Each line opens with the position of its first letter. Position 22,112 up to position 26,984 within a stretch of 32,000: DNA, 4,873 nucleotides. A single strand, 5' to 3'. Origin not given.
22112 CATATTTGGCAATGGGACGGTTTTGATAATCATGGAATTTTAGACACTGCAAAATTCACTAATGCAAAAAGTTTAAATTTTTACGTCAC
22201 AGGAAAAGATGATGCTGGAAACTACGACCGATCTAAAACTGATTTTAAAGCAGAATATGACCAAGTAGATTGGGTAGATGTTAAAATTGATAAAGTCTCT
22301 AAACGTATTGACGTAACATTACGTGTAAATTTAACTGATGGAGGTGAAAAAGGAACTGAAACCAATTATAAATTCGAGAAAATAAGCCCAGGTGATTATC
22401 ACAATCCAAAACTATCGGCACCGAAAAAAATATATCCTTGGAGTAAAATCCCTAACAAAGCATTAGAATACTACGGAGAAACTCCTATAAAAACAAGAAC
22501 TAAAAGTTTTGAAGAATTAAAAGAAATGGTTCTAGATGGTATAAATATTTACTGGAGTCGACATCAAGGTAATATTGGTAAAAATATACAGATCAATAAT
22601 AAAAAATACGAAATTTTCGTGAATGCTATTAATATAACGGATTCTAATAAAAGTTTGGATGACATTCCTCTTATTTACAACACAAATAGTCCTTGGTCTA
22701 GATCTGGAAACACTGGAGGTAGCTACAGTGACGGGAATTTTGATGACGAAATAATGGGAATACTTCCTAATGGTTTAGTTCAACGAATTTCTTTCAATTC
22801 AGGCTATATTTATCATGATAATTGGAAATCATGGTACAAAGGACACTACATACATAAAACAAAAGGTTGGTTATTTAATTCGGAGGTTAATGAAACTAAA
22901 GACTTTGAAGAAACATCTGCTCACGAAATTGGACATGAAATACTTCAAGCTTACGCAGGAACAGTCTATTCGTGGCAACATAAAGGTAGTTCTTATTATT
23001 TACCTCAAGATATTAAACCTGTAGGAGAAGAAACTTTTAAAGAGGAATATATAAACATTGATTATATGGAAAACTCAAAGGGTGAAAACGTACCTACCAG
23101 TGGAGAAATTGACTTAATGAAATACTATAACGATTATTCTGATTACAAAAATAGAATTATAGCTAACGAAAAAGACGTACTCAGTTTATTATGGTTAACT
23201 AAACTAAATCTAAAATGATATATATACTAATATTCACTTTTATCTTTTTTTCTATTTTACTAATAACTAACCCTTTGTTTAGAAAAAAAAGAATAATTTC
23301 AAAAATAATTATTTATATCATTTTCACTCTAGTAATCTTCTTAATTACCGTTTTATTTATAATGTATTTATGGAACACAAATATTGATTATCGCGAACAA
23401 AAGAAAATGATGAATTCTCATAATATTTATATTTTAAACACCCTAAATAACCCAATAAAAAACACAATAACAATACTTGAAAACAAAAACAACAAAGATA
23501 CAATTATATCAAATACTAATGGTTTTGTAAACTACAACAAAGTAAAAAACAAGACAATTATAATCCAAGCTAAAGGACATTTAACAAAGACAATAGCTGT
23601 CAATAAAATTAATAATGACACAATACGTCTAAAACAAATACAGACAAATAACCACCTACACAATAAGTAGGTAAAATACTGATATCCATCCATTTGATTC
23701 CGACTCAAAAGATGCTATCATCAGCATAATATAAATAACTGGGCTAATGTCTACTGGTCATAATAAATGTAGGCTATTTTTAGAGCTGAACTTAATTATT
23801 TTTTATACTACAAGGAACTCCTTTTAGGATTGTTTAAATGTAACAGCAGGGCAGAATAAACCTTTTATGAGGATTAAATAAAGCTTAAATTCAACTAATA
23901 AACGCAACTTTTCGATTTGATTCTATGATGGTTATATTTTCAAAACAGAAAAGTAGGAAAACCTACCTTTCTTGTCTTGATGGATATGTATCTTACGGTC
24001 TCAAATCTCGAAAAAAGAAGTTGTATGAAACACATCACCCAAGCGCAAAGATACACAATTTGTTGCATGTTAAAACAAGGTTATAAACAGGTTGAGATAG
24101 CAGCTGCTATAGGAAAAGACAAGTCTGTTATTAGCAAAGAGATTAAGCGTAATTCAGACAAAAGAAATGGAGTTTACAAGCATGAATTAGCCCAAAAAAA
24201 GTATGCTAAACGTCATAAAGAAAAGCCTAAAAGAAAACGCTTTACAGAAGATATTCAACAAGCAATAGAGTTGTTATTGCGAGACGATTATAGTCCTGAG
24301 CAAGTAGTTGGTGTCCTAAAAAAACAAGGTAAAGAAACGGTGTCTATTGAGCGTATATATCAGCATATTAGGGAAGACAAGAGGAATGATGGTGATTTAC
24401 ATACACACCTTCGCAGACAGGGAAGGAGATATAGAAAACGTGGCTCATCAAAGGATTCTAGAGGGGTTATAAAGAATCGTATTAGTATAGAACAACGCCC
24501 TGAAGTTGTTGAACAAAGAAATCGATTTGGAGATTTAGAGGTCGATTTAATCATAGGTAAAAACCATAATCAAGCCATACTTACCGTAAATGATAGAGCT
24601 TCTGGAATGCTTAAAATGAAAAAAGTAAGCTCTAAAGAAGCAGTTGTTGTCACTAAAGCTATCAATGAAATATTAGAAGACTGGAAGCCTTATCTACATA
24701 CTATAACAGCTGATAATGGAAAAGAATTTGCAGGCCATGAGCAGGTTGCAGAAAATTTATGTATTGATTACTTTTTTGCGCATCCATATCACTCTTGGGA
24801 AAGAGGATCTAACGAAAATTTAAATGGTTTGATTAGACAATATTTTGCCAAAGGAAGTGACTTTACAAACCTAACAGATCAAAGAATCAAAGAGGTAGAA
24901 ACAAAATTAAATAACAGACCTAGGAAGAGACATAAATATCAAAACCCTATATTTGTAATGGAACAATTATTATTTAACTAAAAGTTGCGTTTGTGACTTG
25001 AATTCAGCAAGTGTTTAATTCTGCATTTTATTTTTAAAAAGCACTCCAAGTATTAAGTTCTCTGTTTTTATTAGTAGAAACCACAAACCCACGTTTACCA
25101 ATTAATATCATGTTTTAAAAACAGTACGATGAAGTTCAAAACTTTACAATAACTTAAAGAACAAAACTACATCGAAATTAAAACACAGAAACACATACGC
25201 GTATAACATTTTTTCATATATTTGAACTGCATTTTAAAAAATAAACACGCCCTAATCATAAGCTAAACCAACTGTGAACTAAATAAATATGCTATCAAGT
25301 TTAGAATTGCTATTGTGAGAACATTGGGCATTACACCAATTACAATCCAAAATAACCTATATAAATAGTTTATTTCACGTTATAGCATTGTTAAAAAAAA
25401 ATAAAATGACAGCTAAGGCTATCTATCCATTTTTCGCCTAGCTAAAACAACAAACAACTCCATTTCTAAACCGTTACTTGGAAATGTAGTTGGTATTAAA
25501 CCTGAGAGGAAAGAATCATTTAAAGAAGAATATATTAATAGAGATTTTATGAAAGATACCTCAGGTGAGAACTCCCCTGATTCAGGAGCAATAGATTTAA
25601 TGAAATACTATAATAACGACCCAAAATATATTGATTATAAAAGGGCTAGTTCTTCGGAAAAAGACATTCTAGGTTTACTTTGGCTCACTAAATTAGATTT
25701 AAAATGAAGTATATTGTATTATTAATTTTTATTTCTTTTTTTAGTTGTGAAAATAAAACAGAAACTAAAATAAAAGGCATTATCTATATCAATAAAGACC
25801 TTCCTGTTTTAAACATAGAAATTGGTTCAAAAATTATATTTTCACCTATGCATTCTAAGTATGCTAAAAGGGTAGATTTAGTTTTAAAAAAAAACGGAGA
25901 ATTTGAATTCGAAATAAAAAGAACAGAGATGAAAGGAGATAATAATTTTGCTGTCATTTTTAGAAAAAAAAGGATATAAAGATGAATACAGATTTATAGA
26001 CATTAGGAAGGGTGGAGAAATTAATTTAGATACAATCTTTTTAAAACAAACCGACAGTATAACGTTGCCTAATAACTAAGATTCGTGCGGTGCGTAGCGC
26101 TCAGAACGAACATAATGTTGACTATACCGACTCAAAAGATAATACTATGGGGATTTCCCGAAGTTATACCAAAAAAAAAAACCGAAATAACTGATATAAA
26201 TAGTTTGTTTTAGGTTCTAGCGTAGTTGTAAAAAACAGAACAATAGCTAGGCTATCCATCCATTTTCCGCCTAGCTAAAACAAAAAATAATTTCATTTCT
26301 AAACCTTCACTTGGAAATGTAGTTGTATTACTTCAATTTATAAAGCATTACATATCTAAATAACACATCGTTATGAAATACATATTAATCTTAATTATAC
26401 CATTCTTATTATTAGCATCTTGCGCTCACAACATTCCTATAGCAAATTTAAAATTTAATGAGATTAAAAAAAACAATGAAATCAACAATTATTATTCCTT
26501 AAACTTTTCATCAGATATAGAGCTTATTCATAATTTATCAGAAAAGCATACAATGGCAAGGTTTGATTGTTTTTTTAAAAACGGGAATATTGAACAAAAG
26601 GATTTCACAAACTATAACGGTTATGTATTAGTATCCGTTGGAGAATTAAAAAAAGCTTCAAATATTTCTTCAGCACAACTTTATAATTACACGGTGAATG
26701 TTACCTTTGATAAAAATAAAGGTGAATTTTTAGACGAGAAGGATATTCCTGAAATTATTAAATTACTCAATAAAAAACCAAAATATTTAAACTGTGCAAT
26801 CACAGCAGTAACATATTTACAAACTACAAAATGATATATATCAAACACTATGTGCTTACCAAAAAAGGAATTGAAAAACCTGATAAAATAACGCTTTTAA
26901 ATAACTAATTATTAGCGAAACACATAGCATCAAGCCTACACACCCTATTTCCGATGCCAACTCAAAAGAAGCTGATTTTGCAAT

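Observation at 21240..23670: Stand-alone Hcp(TssD)-like / HExxH effector / membrane-protein operon: candidate uncharacterised T6SS-iii cargo module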

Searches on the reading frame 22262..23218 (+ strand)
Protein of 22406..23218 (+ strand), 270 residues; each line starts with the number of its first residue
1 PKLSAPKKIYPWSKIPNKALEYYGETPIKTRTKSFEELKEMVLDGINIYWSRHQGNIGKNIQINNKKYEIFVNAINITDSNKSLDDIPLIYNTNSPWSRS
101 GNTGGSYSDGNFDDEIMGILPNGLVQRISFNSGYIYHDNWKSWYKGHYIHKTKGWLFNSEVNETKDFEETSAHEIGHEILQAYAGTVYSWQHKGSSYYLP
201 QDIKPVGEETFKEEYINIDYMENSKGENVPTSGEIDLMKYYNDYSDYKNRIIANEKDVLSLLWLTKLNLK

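Call 44: predict_structure(alignment_id=A3)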
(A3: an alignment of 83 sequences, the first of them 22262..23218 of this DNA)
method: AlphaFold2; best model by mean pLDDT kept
length: 318 residues; sequences in the alignment: 83
mean_pLDDT: 90.4   pTM: 0.88
mean pLDDT of the five models: 90.4, 89.9, 89.1, 89.1, 88.8
residues with pLDDT >= 90: 255; 70-90: 27; 50-70: 30; < 50: 6
segments of 3 or more residues with pLDDT < 50: 169-171
pLDDT, mean of each block of 10 residues (from residue 1): 91 98 97 92 67 88 98 98 98 98 96 96 96 95 94 57 52 84 97 96 97 97 95 93 93 93 92 95 96 87 96 67
secondary structure, 60 per line:
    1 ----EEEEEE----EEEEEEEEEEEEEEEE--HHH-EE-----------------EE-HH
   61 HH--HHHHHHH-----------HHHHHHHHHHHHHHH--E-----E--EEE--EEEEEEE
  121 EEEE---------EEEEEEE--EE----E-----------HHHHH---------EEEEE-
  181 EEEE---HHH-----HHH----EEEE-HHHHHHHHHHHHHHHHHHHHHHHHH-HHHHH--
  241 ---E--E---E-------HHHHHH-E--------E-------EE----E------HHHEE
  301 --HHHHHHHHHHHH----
elements in order: E5-10 E15-30 H59-62 H65-71 H83-97 E109-111 E114-124 E134-140 H161-165 E175-179 E181-184 E203-206 H208-232 H234-238 H259-264 H303-314

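Call 48: fold_search(model_id=the predicted structure, library=pdb)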
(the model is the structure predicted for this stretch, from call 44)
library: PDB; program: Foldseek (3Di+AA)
matches with E <= 10: 154; with E <= 0.001: 0
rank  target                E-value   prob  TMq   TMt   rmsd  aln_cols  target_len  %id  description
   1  8esv_A                3.5e-01  0.13  0.27  0.21  11.4       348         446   12  Structure of human ADAM10-Tspan15 complex bound to 11G2 vFab (released 2023-06-14)
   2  1x86_B                5.4e-01  0.04  0.11  0.16  14.8       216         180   10  Crystal Structure of the DH/PH domains of Leukemia-associated RhoGEF in complex with RhoA (released 2004-09-21)
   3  5ksp_B                5.8e-01  0.03  0.09  0.15  13.6       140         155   10  hMiro1 C-domain GDP Complex C2221 Crystal Form (released 2016-09-21)
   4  3o64_B                6.1e-01  0.08  0.23  0.28  14.9       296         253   10  Crystal structure of catalytic domain of TACE with 2-(2-Aminothiazol-4-yl)pyrrolidine-Based Tartrate Diamides (released 2011-04-20)
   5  6stf_B                6.9e-01  0.02  0.06  0.10  15.1       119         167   12  Human Rab8a phosphorylated at Ser111 in complex with GDP (released 2020-04-22)
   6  2nty_D                7.4e-01  0.04  0.12  0.18  14.5       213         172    8  Rop4-GDP-PRONE8 (released 2007-01-23)
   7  4xsh_A                7.8e-01  0.03  0.09  0.13  14.7       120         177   12  The complex structure of C3cer exoenzyme and GTP bound RhoA (NADH-bound state) (released 2015-06-24)
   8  9t3c_B                8.3e-01  0.03  0.10  0.14  14.6       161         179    9  RACB with GDT bound (released 2026-03-18)
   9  8fpw                  9.4e-01  0.04  0.08  0.13  13.5        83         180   16  Crystal structure of tumor related RhoA mutant A161V in complex with GDP (released 2024-06-05)
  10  1lb1_B                1.0e+00  0.04  0.10  0.15  13.9       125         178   13  Crystal Structure of the Dbl and Pleckstrin homology domains of Dbs in complex with RhoA (released 2002-05-29)
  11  8t1c_E                1.0e+00  0.02  0.09  0.14  12.6       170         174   10  Cryo-EM structure of human TRPV4 ankyrin repeat domain in complex with GTPase RhoA (released 2023-07-05)
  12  5ksp_A                1.1e+00  0.03  0.08  0.14   9.2        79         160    8  hMiro1 C-domain GDP Complex C2221 Crystal Form (released 2016-09-21)
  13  6stf_E                1.2e+00  0.02  0.08  0.12  13.9       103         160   16  Human Rab8a phosphorylated at Ser111 in complex with GDP (released 2020-04-22)
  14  4lhv_B                1.3e+00  0.02  0.08  0.13  14.3       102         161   15  Crystal structure of Rab8 in its inactive GDP-bound form (released 2013-10-09)
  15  9j0g_A                1.3e+00  0.02  0.08  0.12  14.5       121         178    9  Crystal structure of RhoA-TP1001 complex (released 2025-08-13)
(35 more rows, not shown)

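Call 82: fold_search(model_id=the predicted structure, library=viral)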
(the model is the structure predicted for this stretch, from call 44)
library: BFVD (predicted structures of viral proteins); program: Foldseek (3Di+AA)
matches with E <= 10: 43; with E <= 0.001: 0
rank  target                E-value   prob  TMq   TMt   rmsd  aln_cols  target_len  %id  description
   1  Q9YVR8                6.5e-01  0.11  0.24  0.31  23.3       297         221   12  ORF MSV175 putative metalloprotease, similar to Bacteroides fragilis GB:U90931 [Melanoplus sanguinipes entomopoxvirus]
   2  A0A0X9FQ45            1.3e+00  0.06  0.21  0.16  17.2       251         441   10  Mp-nase [Cnaphalocrocis medinalis granulovirus]
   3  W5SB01                2.2e+00  0.03  0.07  0.10  18.6        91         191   19  Uncharacterized protein [Pithovirus sibericum]
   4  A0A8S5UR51            2.5e+00  0.01  0.07  0.06  16.2       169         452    7  Tail protein [Myoviridae sp. ctsIb3]
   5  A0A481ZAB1            3.4e+00  0.02  0.14  0.21  12.8       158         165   10  Ras family GTPase [Pithovirus LCPAC304]
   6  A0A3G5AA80            3.6e+00  0.01  0.08  0.12  15.9       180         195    9  Uncharacterized protein [Hyperionvirus sp.]
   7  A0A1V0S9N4            3.8e+00  0.06  0.06  0.06   3.5        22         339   32  Uncharacterized protein [Catovirus CTV1]
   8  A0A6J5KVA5            3.8e+00  0.04  0.12  0.24  13.7       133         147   11  Uncharacterized protein [uncultured Caudovirales phage]
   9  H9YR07                4.1e+00  0.08  0.06  0.09   2.2        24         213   21  (no name in the UniProt tables at hand)
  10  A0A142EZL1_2          4.1e+00  0.01  0.08  0.04  19.5       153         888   13  (no name in the UniProt tables at hand)
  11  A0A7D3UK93            4.6e+00  0.03  0.07  0.15  12.5        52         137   15  (no name in the UniProt tables at hand)
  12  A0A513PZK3            4.9e+00  0.01  0.14  0.15  16.5       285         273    9  NS1 (Fragment) [Porcine bocavirus 3]
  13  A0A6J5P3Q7            5.5e+00  0.01  0.05  0.09  24.1       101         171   10  Large polyvalent protein associated domain-containing protein [uncultured Caudovirales phage]
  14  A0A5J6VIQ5            5.5e+00  0.01  0.09  0.07  16.7       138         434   14  Guanylate-binding protein [Megaviridae environmental sample]
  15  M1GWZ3                5.5e+00  0.01  0.07  0.13   8.5        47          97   13  (no name in the UniProt tables at hand)
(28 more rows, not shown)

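Call 87: search_protein_representatives(protein=window:22406-23218:+)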
Query: 270 residues. Proteins with E-value up to 0.001 (for the whole library): 302; up to 1e-10: 169; up to 1e-30: 51. The best 150 are listed.
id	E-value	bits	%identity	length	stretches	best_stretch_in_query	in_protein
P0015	5.6e-99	347.8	58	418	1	8-268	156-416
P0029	2.2e-97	342.6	66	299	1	7-270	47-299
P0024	8.3e-84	298.1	58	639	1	9-270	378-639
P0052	4.6e-72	259.5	52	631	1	11-270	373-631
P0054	4.7e-72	259.5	50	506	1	2-268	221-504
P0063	5.3e-71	256.1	54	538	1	10-270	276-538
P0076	7.8e-70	252.2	52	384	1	9-265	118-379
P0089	2.0e-65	237.8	48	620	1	10-268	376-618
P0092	4.7e-57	210.3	66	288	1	9-184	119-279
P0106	2.8e-49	184.8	65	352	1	1-135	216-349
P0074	4.6e-49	184.1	51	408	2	143-269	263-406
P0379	1.7e-47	178.9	57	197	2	130-270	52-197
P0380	1.3e-46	176.1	47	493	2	143-269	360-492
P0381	1.7e-45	172.4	59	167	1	99-269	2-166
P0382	5.5e-45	170.7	48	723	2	143-269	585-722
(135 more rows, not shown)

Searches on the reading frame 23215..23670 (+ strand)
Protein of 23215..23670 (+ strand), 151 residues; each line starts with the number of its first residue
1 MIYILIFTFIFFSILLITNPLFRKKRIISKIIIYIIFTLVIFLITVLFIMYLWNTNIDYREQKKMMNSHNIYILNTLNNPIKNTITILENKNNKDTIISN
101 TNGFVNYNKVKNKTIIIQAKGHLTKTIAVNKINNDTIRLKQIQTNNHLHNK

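Call 4: search_protein_families(library=pfam, proteins=[window:23215-23670:+], max_evalue=1)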
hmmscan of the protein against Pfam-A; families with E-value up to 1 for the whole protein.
window:23215-23670:+ (151 aa): 4 families
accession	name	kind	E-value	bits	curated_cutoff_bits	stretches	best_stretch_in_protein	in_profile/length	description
PF12679.13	ABC2_membrane_2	-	0.022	14.4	27.2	1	15-74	101-163/283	ABC-2 family transporter protein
PF09268.16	Clathrin-link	-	0.11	12.2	21.2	1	72-80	7-15/24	Clathrin, heavy-chain linker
PF12725.13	DUF3810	-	0.19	11.5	28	1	2-120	29-150/311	Protein of unknown function (DUF3810)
PF01594.21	AI-2E_transport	-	0.3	10.7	34.3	1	3-103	23-127/327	AI-2E family transporter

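Call 7: search_protein_families(library=ncbifam, proteins=[window:23215-23670:+], max_evalue=1)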
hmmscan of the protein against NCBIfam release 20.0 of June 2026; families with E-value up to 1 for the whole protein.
window:23215-23670:+ (151 aa): 2 families
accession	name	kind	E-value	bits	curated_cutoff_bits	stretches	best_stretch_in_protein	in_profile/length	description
NF033480.1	bifunc_MprF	equivalog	0.0033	15.8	600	1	3-117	458-574/841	bifunctional lysylphosphatidylglycerol flippase/synthetase MprF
NF041560.1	T6SS_Burk_ExIF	subfamily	0.028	14.1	90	1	2-60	133-189/234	putative type VI secretion system effector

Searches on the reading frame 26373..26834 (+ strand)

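Call 7: search_protein_families(library=ncbifam, proteins=[window:26373-26834:+], max_evalue=1)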
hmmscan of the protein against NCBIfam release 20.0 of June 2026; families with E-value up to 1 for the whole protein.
window:26373-26834:+ (153 aa): 1 family
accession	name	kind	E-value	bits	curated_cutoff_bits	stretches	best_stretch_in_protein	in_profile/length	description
NF000452.2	blaKLUC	exception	0.16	11.4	650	1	60-114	87-140/291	KLUC family extended-spectrum class A beta-lactamase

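Call 12: search_protein_families(library=pfam, proteins=[window:26373-26834:+], max_evalue=0.01)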
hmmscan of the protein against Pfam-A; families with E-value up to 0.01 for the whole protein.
window:26373-26834:+ (153 aa): 0 families
